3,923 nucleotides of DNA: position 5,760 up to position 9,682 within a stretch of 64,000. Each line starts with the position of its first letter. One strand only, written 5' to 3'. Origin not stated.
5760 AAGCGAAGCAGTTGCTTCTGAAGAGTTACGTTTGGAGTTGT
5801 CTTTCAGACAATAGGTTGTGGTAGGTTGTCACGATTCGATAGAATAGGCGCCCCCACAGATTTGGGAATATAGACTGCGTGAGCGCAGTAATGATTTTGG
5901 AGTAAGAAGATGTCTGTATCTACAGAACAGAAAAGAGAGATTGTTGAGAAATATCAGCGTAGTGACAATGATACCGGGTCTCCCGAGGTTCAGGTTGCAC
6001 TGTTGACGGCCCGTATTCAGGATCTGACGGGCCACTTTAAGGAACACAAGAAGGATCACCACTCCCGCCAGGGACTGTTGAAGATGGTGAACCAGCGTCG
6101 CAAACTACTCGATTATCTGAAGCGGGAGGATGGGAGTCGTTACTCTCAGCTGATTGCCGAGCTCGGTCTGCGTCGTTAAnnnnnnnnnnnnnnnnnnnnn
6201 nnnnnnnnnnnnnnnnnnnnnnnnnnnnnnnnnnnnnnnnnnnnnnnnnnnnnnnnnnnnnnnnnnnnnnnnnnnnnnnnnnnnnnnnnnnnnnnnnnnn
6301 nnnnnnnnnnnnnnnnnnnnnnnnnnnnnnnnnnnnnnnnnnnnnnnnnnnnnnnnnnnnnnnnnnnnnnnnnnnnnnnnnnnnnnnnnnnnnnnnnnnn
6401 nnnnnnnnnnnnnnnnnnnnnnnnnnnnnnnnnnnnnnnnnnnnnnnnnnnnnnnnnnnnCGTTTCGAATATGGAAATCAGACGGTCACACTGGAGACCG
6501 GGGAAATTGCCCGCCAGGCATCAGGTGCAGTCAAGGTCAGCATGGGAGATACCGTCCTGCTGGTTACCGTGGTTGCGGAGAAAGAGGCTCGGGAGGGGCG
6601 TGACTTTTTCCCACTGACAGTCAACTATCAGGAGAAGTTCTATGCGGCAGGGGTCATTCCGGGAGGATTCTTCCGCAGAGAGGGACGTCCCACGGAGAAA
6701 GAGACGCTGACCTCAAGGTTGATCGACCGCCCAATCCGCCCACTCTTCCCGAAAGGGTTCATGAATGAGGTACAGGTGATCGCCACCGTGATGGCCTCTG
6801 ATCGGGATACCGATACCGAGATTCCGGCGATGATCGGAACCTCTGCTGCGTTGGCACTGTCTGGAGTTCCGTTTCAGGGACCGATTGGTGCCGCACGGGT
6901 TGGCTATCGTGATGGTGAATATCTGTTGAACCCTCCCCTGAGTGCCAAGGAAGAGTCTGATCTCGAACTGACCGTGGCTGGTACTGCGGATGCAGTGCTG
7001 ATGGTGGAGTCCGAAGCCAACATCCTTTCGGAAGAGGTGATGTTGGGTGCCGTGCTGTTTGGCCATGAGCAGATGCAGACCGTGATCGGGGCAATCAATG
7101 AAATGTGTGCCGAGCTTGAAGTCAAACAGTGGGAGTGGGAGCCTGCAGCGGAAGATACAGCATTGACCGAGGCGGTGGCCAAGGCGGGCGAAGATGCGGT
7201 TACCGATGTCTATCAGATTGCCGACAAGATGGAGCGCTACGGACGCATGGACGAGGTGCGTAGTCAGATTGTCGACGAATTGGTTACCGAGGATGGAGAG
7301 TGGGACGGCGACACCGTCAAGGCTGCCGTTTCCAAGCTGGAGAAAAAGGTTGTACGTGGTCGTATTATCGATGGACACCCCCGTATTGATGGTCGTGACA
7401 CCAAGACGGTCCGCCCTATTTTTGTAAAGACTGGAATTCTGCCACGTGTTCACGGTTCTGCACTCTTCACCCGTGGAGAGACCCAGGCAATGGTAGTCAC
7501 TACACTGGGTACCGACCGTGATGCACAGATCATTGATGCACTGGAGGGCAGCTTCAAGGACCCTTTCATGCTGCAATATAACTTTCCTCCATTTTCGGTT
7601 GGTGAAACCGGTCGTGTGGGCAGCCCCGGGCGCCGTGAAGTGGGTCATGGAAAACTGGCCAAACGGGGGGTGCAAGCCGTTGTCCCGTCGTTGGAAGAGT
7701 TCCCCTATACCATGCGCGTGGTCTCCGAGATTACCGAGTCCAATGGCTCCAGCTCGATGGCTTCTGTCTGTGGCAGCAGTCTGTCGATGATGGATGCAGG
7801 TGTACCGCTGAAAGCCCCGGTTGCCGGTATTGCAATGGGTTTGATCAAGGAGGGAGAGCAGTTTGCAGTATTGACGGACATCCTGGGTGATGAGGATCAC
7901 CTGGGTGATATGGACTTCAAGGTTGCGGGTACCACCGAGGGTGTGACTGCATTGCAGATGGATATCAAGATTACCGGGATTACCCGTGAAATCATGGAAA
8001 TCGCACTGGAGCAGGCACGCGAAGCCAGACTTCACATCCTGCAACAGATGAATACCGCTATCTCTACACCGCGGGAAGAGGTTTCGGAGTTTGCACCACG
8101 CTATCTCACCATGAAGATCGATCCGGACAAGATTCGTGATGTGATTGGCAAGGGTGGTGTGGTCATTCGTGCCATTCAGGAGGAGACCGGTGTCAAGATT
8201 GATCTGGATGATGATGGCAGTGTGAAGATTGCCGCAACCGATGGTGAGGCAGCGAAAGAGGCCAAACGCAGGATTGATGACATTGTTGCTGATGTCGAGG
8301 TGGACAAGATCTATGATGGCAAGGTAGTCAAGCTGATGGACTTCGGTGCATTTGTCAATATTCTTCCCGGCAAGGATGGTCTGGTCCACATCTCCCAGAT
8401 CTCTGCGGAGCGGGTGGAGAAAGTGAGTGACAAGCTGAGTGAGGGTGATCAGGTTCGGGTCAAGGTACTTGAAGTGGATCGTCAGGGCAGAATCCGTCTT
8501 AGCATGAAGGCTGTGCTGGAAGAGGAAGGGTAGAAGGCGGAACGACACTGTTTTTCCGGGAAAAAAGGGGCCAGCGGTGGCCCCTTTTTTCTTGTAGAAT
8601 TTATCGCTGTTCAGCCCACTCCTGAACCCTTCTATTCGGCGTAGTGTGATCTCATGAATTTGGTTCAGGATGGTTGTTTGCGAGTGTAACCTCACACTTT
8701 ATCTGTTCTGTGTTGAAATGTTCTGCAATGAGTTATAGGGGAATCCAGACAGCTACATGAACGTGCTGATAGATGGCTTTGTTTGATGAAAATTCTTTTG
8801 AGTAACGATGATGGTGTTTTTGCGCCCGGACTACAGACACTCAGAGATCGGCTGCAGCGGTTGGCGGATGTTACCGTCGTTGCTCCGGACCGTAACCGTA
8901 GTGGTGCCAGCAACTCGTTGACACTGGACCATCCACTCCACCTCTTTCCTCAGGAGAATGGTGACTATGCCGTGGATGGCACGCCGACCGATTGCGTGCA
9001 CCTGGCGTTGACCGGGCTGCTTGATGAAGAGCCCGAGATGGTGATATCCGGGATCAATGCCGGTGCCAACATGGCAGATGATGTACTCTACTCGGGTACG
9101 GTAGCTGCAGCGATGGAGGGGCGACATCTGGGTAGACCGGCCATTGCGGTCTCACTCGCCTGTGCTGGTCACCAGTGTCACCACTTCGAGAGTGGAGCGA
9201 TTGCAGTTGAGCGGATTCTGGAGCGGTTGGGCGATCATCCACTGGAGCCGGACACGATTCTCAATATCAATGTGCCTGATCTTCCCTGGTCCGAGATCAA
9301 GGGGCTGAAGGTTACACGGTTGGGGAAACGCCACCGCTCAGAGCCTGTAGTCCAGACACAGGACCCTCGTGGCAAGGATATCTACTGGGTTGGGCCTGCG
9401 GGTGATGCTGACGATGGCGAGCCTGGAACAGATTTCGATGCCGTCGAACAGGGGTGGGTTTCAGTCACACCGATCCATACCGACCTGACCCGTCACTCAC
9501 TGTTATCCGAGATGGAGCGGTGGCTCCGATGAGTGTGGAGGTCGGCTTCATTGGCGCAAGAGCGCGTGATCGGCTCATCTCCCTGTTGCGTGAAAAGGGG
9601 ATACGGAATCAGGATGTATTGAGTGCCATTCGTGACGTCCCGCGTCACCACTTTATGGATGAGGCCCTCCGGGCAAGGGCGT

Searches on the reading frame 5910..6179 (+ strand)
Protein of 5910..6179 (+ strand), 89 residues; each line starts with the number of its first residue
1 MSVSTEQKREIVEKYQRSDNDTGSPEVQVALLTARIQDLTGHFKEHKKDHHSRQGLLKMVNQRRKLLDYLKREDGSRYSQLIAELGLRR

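Call 51: search_protein_families(library=pfam, proteins=[window:5910-6179:+], max_evalue=0.000001)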
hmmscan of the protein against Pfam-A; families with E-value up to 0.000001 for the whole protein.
window:5910-6179:+ (89 aa): 1 family
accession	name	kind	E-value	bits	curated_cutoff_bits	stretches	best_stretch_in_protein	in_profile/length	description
PF00312.27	Ribosomal_S15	-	2.5e-38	130.5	31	1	8-88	1-81/81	Ribosomal protein S15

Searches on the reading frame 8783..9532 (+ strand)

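Call 51: search_protein_families(library=pfam, proteins=[window:8783-9532:+], max_evalue=0.000001)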
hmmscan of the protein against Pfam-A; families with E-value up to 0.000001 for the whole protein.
window:8783-9532:+ (249 aa): 1 family
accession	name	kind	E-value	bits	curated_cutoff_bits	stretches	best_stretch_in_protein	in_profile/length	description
PF01975.23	SurE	-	1.6e-62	211.1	22.1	1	4-186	1-188/189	Survival protein SurE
